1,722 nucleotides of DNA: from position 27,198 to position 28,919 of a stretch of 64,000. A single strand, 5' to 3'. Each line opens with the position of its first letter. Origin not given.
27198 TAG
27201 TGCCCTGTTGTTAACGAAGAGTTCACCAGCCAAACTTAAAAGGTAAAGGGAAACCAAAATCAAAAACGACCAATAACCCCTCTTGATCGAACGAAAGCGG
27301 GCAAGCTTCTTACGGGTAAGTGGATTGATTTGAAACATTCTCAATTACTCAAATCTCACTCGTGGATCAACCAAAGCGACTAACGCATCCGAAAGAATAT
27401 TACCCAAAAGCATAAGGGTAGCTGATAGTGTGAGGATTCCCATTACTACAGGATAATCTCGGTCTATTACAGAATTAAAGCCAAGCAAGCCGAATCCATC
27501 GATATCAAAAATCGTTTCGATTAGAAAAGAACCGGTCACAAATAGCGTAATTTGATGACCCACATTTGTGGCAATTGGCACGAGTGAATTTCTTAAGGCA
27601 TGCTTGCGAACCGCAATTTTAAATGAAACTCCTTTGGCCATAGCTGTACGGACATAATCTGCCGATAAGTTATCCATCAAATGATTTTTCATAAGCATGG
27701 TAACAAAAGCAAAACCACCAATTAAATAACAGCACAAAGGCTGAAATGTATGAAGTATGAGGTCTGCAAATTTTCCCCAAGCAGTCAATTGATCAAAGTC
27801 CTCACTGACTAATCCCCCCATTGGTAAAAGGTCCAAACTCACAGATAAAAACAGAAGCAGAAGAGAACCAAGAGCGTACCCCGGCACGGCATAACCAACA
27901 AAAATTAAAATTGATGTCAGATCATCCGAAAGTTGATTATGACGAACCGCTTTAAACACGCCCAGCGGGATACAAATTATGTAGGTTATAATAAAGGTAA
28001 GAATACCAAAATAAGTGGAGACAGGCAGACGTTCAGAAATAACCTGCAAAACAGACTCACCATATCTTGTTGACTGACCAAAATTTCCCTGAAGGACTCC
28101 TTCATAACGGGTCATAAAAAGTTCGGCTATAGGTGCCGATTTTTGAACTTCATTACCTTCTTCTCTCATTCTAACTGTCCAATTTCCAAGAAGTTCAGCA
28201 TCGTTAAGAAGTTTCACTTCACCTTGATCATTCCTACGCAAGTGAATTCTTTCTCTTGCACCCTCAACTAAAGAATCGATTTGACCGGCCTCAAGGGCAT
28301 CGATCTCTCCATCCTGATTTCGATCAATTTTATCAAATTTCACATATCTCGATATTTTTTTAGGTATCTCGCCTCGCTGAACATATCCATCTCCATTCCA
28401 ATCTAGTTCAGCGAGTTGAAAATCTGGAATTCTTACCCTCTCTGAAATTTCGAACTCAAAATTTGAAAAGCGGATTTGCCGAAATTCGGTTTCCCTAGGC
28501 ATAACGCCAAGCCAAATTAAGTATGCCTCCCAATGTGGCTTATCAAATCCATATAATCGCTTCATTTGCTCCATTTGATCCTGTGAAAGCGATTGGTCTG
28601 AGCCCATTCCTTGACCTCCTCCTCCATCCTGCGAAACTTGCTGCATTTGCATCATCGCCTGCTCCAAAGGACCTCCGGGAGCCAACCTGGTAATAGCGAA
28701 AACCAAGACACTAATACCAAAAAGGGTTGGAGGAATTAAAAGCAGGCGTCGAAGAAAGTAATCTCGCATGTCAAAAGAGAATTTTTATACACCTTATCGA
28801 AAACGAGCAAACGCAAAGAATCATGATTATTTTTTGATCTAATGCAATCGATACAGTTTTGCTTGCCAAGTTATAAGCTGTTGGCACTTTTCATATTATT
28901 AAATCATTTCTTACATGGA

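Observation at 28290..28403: Canonical EF-hand pair inserted in a peptide ABC permease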

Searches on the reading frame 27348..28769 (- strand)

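Call 4: search_protein_families(library=pfam, proteins=[window:27348-28769:-], max_evalue=1)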
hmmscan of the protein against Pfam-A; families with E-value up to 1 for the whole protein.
window:27348-28769:- (474 aa): 6 families
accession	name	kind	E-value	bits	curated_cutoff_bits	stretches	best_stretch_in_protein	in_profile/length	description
PF00528.27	BPD_transp_1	-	8.6e-32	110.8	26.4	1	267-472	2-183/184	Binding-protein-dependent transport system inner membrane component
PF13202.12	EF-hand_5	-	0.00027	20.7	25.9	1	145-160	5-20/25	EF hand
PF13405.12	EF-hand_6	-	0.0011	18.9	25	1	145-162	6-23/30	EF-hand domain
PF00036.39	EF-hand_1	-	0.0024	17.7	25.4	1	145-160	6-21/29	EF hand domain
PF00864.24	P2X_receptor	-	0.28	10.6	27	1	378-421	301-344/361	ATP P2X receptor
PF13499.12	EF-hand_7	-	0.91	10.4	30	0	144-160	7-23/67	EF-hand domain pair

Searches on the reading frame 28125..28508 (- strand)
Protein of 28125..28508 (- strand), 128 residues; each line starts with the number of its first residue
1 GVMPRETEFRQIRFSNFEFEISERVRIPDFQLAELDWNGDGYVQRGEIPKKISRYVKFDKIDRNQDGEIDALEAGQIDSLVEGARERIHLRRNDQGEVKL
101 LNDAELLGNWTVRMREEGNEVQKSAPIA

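Call 25: find_related_loci(query=window:28125-28508:-, collection=genome_contigs, flank=6000)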
Query window:28125-28508:- (128 aa) in genome_contigs; peptide patterns used: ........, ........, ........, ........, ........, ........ (x = any residue, [..] = any of these).
516 stretches matched a pattern; 5 encode a relative of the query (tblastn E <= 1e-3); 5 distinct loci.
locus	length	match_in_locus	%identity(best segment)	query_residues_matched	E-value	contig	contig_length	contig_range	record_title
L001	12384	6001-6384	79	1-128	1e-65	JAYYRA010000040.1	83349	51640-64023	MAG: Verrucomicrobiota bacterium isolate DS_MAG62 DS_MAG62_0040, whole genome shotgun sequence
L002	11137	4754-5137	77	1-128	3e-65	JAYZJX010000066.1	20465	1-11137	MAG: Verrucomicrobiota bacterium isolate XB_MAG27 DB_MAG27_0066, whole genome shotgun sequence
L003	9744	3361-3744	59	1-128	2e-49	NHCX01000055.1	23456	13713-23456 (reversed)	MAG: Verrucomicrobia bacterium TMED44 110435, whole genome shotgun sequence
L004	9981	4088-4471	54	1-128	5e-46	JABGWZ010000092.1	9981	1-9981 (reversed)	MAG: Opitutia bacterium isolate SI034_bin63 k141_237180, whole genome shotgun sequence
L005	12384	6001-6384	54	1-128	2e-45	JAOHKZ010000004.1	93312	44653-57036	Opitutales bacterium isolate AM-382-K23 AM-382-K23_NODE_4, whole genome shotgun sequence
